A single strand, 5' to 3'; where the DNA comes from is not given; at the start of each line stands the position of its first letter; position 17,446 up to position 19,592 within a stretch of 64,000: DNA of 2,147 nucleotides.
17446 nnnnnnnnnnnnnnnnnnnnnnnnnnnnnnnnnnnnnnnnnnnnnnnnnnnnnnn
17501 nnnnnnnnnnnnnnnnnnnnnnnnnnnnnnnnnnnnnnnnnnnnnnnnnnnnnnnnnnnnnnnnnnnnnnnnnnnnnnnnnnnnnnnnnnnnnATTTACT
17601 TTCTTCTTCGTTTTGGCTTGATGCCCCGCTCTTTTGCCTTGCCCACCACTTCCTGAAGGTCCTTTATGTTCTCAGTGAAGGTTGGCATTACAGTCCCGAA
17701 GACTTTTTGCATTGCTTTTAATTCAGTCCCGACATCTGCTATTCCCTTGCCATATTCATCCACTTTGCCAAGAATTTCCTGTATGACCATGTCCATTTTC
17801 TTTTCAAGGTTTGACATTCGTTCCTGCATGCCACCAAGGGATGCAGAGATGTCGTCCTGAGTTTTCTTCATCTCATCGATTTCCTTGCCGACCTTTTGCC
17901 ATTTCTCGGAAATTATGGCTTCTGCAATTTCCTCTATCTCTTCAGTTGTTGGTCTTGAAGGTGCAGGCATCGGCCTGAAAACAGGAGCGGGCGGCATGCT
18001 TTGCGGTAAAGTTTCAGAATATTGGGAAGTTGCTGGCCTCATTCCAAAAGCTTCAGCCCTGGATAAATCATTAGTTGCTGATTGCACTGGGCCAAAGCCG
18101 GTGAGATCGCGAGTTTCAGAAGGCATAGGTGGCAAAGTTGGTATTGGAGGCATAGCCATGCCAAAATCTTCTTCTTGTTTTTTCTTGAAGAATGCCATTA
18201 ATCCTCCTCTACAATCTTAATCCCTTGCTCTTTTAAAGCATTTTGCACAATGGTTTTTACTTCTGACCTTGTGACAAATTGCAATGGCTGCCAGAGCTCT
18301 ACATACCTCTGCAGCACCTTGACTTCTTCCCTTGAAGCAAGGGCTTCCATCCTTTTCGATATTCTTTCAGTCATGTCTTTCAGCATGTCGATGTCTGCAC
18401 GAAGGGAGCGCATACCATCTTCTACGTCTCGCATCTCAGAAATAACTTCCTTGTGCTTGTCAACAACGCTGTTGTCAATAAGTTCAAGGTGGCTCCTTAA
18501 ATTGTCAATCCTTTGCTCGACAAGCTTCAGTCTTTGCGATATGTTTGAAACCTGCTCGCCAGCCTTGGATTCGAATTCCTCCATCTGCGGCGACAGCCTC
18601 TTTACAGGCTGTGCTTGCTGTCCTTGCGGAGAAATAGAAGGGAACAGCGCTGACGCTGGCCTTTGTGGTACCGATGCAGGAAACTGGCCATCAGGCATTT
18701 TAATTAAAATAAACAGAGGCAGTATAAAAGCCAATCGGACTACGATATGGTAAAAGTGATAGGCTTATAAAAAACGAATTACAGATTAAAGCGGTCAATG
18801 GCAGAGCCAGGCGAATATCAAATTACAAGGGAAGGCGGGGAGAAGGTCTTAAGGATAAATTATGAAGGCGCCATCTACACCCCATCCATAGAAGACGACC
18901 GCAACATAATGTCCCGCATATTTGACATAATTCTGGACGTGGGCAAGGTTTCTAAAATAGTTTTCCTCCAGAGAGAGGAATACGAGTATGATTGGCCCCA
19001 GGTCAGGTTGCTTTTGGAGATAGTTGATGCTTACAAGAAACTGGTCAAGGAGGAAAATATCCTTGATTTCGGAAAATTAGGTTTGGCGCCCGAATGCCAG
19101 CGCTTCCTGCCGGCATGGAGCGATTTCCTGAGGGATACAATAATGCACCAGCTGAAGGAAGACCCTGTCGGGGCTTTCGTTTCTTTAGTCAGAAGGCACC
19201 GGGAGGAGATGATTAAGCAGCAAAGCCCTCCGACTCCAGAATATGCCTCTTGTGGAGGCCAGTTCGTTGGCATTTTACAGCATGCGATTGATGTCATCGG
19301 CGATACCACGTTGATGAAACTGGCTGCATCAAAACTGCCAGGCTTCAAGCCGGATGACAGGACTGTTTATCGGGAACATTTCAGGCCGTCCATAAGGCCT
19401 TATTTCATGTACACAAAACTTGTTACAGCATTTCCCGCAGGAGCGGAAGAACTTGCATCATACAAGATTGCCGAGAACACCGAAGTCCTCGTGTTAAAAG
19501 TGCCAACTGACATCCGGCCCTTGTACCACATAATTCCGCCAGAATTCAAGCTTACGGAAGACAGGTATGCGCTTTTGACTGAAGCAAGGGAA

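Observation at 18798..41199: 22-kb type IV pilus-like super-locus: divergent ATPase and platform followed by about 17 prepilin-like or N-anchored proteins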

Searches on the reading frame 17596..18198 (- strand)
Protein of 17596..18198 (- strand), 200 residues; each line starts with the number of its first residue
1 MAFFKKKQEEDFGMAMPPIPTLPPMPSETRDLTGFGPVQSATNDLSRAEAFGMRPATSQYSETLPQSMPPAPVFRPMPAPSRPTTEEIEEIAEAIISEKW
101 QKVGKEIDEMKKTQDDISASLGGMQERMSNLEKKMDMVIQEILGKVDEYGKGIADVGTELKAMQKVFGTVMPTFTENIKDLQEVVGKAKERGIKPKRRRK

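Call 31: search_protein_families(library=pfam, proteins=[window:17596-18198:-], max_evalue=0.05)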
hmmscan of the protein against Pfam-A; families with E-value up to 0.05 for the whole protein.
window:17596-18198:- (200 aa): 5 families
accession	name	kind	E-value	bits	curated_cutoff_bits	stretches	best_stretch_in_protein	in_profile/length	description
PF05667.16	CCDC22_CC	-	2.6e-05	24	39.2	1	85-191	192-293/477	CCDC22 protein coiled-coil region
PF06160.17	EzrA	-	0.0016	17.3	39.6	1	86-185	82-177/557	Septation ring formation regulator, EzrA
PF07889.17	DUF1664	-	0.0046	17.4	34.6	0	96-140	64-108/124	Protein of unknown function (DUF1664)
PF01442.23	Apolipoprotein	-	0.039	14.1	90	0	85-171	13-101/190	Apolipoprotein A1/A4/E domain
PF06103.16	DUF948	-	0.049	14.3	37.2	0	117-168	24-75/89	Bacterial protein of unknown function (DUF948)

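Call 88: search_solved_structures(query=A8, max_evalue=1)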
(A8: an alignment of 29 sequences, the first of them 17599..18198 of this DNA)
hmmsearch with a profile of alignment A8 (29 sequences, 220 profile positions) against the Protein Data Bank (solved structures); distinct sequences matched with E-value up to 1: 24.
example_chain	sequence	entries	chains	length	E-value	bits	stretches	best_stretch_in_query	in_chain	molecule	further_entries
9cuy_c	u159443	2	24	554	1.9e-05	27.8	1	114-202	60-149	Short tail fiber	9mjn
8b8d_A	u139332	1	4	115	0.00033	23.8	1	120-203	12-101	Phosphoprotein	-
7muc_AF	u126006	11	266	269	0.0072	19.4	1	86-166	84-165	DotF | IcmG (DotF)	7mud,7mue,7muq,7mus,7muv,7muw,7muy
1aq5_A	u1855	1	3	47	0.049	16.7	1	128-165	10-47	CARTILAGE MATRIX PROTEIN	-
7m3p_A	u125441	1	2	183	0.065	16.3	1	110-163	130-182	Xrcc4-Spc110p(164-207)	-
8qox_B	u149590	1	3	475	0.2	14.7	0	115-165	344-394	Conserved membrane protein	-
7tbi_M1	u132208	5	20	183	0.27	14.3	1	37-145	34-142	Nsp1 | NUP62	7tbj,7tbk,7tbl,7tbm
3ci9_A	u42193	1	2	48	0.27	14.2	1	144-181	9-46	Heat shock factor-binding protein 1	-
6kkn_A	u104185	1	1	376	0.32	14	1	17-69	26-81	All5250 protein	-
5cws_C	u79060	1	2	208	0.35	13.9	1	37-145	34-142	Nucleoporin NSP1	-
6kkm_E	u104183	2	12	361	0.52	13.3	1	21-69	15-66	All5250 protein | RuBisCO accumulation factor 1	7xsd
4ld5_A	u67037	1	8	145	0.53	13.3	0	20-65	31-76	MepR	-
3eco_A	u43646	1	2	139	0.54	13.3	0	10-65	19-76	MepR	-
4l9j_A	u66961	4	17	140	0.55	13.3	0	10-65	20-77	MepR | MarR family regulatory protein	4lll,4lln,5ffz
4l9n_A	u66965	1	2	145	0.55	13.3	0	10-68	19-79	MepR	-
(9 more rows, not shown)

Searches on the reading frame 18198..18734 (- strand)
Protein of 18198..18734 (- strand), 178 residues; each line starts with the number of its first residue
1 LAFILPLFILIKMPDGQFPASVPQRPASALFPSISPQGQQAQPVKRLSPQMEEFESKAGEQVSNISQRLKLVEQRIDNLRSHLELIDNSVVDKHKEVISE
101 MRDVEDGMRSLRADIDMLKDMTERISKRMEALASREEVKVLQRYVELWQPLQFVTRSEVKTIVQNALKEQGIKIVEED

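Call 31: search_protein_families(library=pfam, proteins=[window:18198-18734:-], max_evalue=0.05)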
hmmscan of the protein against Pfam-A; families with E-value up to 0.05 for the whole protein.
window:18198-18734:- (178 aa): 11 families
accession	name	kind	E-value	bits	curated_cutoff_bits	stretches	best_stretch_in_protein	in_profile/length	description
PF06160.17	EzrA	-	0.00014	20.8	39.6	1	50-134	404-486/557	Septation ring formation regulator, EzrA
PF06419.17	COG6_N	-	0.00016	22.2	27.4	1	78-142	15-75/114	Conserved oligomeric complex COG6, N-terminal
PF01442.23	Apolipoprotein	-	0.0013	18.9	90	1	45-134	95-183/190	Apolipoprotein A1/A4/E domain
PF24525.1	TTC3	-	0.0029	17.5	27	1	44-146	21-122/250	TTC3, helical domain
PF06009.19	Laminin_II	-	0.004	17.6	33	1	56-134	6-87/138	Laminin Domain II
PF02403.27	Seryl_tRNA_N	-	0.013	16.2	28.2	1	76-136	4-66/108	Seryl-tRNA synthetase N-terminal domain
PF17675.6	APG6_N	-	0.015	16.2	45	1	63-137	12-91/132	Apg6 coiled-coil region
PF08653.15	DASH_Dam1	-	0.015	15.6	26.6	0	100-134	4-38/56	DASH complex subunit Dam1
PF07889.17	DUF1664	-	0.016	15.7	34.6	0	48-130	47-118/124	Protein of unknown function (DUF1664)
PF07926.17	TPR_MLP1_2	-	0.042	14.3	36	0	92-133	50-91/129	TPR/MLP1/MLP2-like protein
PF02601.20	Exonuc_VII_L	-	0.042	13.8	35.9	1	52-150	161-271/315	Exonuclease VII, large subunit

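Call 87: search_solved_structures(query=A7, max_evalue=1)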
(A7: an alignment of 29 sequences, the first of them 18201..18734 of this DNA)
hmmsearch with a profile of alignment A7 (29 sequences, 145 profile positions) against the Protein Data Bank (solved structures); distinct sequences matched with E-value up to 1: 53.
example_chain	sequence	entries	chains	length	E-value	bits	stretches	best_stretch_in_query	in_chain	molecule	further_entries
4zry_B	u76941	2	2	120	0.015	18.3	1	27-106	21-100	Keratin, type II cytoskeletal 1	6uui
4r0r_A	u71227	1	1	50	0.026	17.5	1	77-108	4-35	eboIZN21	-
3tnu_B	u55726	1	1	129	0.031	17.3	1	15-107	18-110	Keratin, type II cytoskeletal 5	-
2yo0_A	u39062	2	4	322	0.032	17.3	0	28-97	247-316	GENERAL CONTROL PROTEIN GCN4, PUTATIVE INNER MEMBRANE PROTEIN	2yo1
5j0j_A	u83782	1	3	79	0.041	16.9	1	67-119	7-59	designed protein 2L6HC3_6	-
7p3r_A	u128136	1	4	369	0.048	16.7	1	16-102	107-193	MakA tetramer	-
6dfp_A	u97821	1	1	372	0.048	16.7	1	16-102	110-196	VCA0883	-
6ezv_X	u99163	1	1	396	0.057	16.4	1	16-102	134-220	Non-hemolytic enterotoxin lytic component L1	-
8ybc_A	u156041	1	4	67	0.082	15.9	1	40-101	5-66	Golgi membrane protein 1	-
1eq7_A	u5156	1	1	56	0.084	15.9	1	67-108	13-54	OUTER MEMBRANE LIPOPROTEIN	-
8zbm_C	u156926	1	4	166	0.096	15.7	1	15-57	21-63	Tropomyosin beta chain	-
9rld_L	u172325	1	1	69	0.11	15.5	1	68-108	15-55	Major outer membrane lipoprotein Lpp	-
3u59_A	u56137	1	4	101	0.14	15.2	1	14-47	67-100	Tropomyosin beta chain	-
7zr2_A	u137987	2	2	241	0.15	15.1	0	36-96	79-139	Spike protein S2',Chimeric protein mimic of SARS-CoV-2 Spike HR1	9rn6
1avy_A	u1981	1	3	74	0.16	15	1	70-105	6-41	FIBRITIN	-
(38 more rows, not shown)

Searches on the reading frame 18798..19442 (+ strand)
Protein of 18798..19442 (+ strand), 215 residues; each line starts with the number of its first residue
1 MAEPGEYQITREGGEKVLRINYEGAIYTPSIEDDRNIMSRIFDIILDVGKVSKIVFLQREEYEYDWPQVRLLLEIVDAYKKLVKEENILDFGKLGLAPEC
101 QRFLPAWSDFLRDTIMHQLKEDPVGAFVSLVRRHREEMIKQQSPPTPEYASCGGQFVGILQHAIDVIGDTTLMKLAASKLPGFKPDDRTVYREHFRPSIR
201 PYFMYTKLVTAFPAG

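Call 69: search_solved_structures(query=A5, max_evalue=10)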
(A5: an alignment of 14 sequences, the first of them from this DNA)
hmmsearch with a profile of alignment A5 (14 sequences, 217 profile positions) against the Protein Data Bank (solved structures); distinct sequences matched with E-value up to 10: 4.
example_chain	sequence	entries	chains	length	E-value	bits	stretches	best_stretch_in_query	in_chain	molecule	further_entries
3bgo_P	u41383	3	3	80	0.00031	23.6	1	81-135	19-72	Subtilisin BPN'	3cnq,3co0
1spb_P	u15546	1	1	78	0.083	15.7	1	85-131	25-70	SUBTILISIN BPN' PROSEGMENT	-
1scj_B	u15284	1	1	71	0.11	15.3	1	85-131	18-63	SUBTILISIN E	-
3whi_A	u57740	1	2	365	2.1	11.1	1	85-131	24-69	Subtilisin E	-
